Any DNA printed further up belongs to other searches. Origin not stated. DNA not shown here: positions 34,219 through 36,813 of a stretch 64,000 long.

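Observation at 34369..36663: Solo STAND/NACHT NTPase with a PD-(D/E)xK-like N-terminal module and an unassignable ~380-aa C-terminal domain: candidate single-gene immune sensor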

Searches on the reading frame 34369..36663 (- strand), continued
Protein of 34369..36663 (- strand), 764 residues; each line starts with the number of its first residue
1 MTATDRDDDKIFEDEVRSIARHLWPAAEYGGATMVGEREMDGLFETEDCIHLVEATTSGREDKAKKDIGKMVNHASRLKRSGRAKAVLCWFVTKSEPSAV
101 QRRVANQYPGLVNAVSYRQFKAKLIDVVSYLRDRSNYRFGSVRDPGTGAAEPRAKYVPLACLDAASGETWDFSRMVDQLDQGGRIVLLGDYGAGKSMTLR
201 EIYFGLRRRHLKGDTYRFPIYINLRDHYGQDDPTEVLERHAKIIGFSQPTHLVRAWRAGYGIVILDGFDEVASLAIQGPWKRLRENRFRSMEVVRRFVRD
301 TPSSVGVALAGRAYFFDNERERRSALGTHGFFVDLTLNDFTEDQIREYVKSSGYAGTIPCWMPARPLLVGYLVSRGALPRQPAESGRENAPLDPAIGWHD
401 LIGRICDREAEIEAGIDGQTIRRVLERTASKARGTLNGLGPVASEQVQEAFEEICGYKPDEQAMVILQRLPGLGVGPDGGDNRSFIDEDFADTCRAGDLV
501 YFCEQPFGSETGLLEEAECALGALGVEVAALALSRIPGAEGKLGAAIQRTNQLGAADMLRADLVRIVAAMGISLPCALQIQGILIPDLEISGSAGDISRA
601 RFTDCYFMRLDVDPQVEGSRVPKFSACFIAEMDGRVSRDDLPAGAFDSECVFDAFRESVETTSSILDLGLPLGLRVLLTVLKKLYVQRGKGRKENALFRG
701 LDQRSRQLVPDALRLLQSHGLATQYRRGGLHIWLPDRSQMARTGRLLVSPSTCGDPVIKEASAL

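Call 61: find_encoding_contigs(protein=P0064, flank=8000, max_places=1)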
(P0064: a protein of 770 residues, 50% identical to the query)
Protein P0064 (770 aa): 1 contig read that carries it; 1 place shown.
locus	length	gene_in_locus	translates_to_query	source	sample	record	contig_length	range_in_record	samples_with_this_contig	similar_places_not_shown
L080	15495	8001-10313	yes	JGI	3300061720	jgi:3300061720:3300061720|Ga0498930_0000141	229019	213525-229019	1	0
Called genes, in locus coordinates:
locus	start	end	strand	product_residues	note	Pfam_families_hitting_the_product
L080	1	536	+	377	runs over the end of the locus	PF21036:EryCIII-like_N (weak), PF04101:Glyco_tran_28_C, PF06722:EryCIII-like_C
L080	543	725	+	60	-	-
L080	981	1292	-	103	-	PF04255:DUF433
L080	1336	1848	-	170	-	PF01047:MarR (weak), PF13404:HTH_AsnC-type, PF13412:HTH_24, PF01037:AsnC_trans_reg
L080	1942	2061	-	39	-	-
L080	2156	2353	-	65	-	PF15919:HicB_lk_antitox, PF21748:UPF0150 (weak)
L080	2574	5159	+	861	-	PF28598:PDH_E1_N, PF00456:Transketolase_N (weak), PF17831:PDH_E1_M, PF22613:Transketolase_C_1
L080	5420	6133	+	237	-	-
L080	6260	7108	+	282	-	PF14355:Abi_C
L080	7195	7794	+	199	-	-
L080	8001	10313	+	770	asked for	PF05729:NACHT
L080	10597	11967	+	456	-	PF00291:PALP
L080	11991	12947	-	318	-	PF03401:TctC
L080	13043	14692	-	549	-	PF02129:Peptidase_S15, PF00326:Peptidase_S9 (weak), PF08530:PepX_C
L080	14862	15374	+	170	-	PF12802:MarR_2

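Call 69: search_protein_families(library=pfam, proteins=[L079:2384-7924:+], max_evalue=1)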
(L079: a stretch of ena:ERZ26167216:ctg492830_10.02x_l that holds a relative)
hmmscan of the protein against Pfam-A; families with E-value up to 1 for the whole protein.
L079:2384-7924:+ (1846 aa): 3 families
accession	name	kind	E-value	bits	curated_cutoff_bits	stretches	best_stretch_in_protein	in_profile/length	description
PF05872.18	HerA_C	-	0.014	14.5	22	1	1649-1808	184-360/502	Helicase HerA-like C-terminal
PF01018.28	GTP1_OBG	-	0.17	11.9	27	1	1291-1325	18-52/155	GTP1/OBG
PF01713.27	Smr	-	0.33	11.6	25.7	0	756-784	40-68/77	Smr domain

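Call 73: search_solved_structures(query=A1, max_evalue=10, show_alignments=2)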
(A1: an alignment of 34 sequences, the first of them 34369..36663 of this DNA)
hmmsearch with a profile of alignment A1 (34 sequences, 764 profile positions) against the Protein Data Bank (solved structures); distinct sequences matched with E-value up to 10: 20.
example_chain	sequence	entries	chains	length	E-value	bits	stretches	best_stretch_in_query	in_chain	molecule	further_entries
6ha8_V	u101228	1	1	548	0.036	15.3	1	153-207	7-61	Nucleotide-binding protein ExpZ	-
6fn1_A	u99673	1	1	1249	0.27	12.4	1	149-202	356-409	Human-mouse chimeric ABCB1 (ABCBHM)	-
6fn4_A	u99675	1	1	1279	0.29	12.3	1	149-202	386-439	Apo form of Human-mouse chimeric ABCB1 (ABCB1HM) in complex with Antigen binding fragment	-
2f8l_A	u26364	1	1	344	0.41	11.8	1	322-429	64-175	hypothetical protein lmo1582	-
1vci_A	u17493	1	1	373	0.44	11.7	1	153-202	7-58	sugar-binding transport ATP-binding protein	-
1v43_A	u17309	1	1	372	0.5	11.5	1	154-202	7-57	sugar-binding transport ATP-binding protein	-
7w01_A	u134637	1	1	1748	0.71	11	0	161-201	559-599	Phospholipid-transporting ATPase ABCA3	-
7w02_A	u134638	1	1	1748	0.71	11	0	161-201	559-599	Phospholipid-transporting ATPase ABCA3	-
5he8_A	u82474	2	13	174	0.72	11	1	170-222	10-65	Helicase loader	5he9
1ffk_C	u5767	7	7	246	0.83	10.8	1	40-106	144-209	RIBOSOMAL PROTEIN L4 | 50S RIBOSOMAL PROTEIN L4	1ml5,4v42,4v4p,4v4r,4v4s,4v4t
1jj2_C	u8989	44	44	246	0.83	10.8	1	40-106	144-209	RIBOSOMAL PROTEIN L4 | 50S ribosomal protein L4E | 50S RIBOSOMAL PROTEIN L4P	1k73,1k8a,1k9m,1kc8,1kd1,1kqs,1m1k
6jdl_A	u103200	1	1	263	0.87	10.7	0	166-208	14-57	Nitrogen assimilation regulatory protein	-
3cc2_C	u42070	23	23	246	0.89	10.7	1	40-106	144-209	50S ribosomal protein L4P | RPL4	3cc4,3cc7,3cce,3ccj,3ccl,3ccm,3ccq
6z4w_A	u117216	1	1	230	0.9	10.7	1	160-208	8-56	Cell division ATP-binding protein FtsE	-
7jil_o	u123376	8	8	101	0.92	10.7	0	647-678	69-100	30S ribosomal protein S10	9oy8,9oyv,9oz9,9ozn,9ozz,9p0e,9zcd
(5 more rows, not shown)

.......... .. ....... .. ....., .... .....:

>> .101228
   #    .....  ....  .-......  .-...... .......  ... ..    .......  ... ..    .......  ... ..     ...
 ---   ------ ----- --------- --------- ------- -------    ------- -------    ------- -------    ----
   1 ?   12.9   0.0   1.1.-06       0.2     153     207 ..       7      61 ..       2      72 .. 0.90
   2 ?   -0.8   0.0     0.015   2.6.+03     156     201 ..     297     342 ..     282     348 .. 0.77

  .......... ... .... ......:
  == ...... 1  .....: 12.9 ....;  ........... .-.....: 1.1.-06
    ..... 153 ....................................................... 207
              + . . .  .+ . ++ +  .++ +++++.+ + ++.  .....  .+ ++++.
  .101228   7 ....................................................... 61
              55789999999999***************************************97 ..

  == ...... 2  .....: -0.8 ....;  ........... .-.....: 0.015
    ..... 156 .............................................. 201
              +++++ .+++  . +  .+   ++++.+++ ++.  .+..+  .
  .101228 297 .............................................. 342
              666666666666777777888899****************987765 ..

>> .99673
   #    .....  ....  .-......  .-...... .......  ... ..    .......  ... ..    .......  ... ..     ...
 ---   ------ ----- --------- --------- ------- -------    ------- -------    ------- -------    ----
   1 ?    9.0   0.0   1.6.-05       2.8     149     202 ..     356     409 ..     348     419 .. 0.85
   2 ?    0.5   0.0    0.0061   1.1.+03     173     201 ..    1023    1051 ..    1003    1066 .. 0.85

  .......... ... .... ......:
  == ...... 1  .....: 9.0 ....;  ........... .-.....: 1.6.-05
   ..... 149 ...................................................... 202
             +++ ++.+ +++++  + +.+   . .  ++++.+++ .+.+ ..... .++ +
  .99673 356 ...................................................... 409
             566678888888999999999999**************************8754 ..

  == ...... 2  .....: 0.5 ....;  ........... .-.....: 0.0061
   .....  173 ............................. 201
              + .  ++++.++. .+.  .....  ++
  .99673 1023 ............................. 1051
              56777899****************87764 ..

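Call 74: search_dna_similar(query=window:34369-36663:-, collection=plasmids, mode=protein, max_rows=15)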
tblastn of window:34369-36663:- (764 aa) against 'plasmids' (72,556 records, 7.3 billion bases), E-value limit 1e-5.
Records with a match: 1; places in all: 1; records where one place covers at least 80% of the query: 1.
Best place of each record, by identity: <60% 1.
By first word of the organism name: Erwinia 1.
By predicted mobility (MOB-suite, as given by PLSDB): non-mobilizable 1.
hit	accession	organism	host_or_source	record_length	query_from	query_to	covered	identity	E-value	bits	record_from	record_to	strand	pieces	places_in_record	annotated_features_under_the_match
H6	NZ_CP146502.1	Erwinia persicina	Cell culture,Leaf wash from mixed-leaf ...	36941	13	707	91%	25.9%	4e-48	192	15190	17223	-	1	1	NACHT domain-containing protein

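Call 75: search_dna_similar(query=window:34369-36663:-, collection=phages, mode=protein, max_rows=10)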
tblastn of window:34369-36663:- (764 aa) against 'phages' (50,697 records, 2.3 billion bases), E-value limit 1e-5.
Records with a match: 1; places in all: 1; records where one place covers at least 80% of the query: 1.
Best place of each record, by identity: <60% 1.
By first word of the organism name: Pseudomonas 1.
By host as written in the record: Pseudomonas aeruginosa PA14 1.
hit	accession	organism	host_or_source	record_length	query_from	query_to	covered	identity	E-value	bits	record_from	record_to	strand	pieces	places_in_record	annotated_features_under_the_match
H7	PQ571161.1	Pseudomonas phage Haddon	Pseudomonas aeruginosa PA14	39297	4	747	97%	35.8%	3e-139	459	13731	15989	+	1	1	hypothetical protein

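Call 76: get_annotated_region(hit=H7, flank=7000)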
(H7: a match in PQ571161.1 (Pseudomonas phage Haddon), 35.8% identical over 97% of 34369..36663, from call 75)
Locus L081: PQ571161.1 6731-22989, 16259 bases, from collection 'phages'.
description: Pseudomonas phage Haddon, complete genome.
organism: Pseudomonas phage Haddon (NCBI taxid 3381783)
taxonomy: Viruses
host: Pseudomonas aeruginosa PA14; source: wastewater; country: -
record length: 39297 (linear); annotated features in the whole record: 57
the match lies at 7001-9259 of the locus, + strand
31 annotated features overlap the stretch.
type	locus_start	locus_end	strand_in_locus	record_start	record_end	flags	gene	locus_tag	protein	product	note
CDS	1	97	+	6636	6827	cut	-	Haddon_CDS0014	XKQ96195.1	hypothetical protein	-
CDS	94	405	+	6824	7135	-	-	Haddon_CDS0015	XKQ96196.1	hypothetical protein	-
CDS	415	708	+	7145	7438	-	-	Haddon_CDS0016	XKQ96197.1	hypothetical protein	-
CDS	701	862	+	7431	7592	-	-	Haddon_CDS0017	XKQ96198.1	hypothetical protein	-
CDS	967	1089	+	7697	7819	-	-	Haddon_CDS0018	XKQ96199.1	hypothetical protein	-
CDS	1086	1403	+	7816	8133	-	-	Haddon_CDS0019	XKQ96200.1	excisionase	-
CDS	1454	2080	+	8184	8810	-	-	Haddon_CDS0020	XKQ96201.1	hypothetical protein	-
CDS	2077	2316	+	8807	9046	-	-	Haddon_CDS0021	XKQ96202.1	hypothetical protein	-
CDS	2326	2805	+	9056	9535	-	-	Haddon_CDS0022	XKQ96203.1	hypothetical protein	-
CDS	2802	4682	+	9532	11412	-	-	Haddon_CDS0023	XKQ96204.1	DNA methyltransferase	-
CDS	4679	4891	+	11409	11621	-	-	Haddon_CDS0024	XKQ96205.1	hypothetical protein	-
CDS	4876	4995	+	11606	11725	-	-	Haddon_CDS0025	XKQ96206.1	hypothetical protein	-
CDS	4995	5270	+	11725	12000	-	-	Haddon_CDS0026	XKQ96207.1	excisionase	-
CDS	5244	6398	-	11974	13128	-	-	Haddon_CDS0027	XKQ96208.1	hypothetical protein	-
CDS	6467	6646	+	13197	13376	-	-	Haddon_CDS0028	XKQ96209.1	hypothetical protein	-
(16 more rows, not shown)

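Call 77: get_annotated_region(hit=H6, flank=6000)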
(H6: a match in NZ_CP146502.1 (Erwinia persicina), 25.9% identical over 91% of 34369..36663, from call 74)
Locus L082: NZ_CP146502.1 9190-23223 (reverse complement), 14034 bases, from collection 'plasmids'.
description: Erwinia persicina strain ML2-2023-5 plasmid p_unnamed_1, complete sequence
organism: Erwinia persicina (NCBI taxid 55211)
taxonomy: Bacteria; Pseudomonadota; Gammaproteobacteria; Enterobacterales; Erwiniaceae; Erwinia; Erwinia persicina
host: -; source: Cell culture,Leaf wash from mixed-leaf salad; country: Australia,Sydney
typing (MOB-suite, as given by PLSDB): non-mobilizable; replicon rep_cluster_828
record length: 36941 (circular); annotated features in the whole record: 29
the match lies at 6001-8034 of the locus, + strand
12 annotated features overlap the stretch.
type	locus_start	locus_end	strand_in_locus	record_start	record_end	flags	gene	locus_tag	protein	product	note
CDS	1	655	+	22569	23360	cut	-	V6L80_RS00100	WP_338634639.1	hypothetical protein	-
CDS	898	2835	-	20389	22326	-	-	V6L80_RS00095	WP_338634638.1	methyl-accepting chemotaxis protein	GO:0007165 - signal transduction [Evidence IEA]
CDS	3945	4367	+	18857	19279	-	-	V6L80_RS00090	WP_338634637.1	hypothetical protein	-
CDS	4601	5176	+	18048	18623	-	-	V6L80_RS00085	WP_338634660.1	pentapeptide repeat-containing protein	-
CDS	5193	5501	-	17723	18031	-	-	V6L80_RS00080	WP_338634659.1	hypothetical protein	-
CDS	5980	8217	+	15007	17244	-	-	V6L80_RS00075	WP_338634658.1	NACHT domain-containing protein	-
CDS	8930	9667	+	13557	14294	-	-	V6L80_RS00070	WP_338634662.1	site-specific integrase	GO:0015074 - DNA integration [Evidence IEA]; GO:0006310 - DNA recombination [Evidence IEA]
CDS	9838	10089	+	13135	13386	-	-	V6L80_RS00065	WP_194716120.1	type II toxin-antitoxin system Phd/YefM family antitoxin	-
CDS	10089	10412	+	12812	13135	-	-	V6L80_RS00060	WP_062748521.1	type II toxin-antitoxin system RelE/ParE family toxin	-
CDS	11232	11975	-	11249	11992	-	repE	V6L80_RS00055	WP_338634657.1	replication initiation protein RepE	-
CDS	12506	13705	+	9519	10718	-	-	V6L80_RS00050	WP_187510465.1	AAA family ATPase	-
CDS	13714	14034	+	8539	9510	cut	-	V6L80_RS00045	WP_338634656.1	ParB family protein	-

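Call 90: search_protein_representatives(protein=window:34369-36663:-)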
Query: 764 residues. Proteins with E-value up to 0.001 (for the whole library): 1083; up to 1e-10: 794; up to 1e-30: 501. The best 150 are listed.
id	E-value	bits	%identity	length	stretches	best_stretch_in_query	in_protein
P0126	8.7e-230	781.3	49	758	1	7-762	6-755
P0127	1.9e-224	763.6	48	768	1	5-760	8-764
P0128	2.8e-219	746.6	46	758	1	4-764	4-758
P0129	1.3e-216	737.7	46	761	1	4-763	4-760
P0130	2.9e-216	736.6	46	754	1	10-758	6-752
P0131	4.1e-201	686.5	47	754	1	11-756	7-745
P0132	1.8e-199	681.1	45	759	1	6-761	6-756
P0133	3.4e-198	676.9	44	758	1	9-763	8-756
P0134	7.8e-197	672.4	43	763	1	7-760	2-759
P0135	7.3e-195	665.8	42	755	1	7-762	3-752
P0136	1.1e-193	661.9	43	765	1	4-761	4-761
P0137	2.3e-193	660.9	42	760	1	6-762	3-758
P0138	8.9e-192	655.6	44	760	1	9-764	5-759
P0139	1.1e-191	655.3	47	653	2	387-761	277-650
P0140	7.0e-191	652.7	43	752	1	7-762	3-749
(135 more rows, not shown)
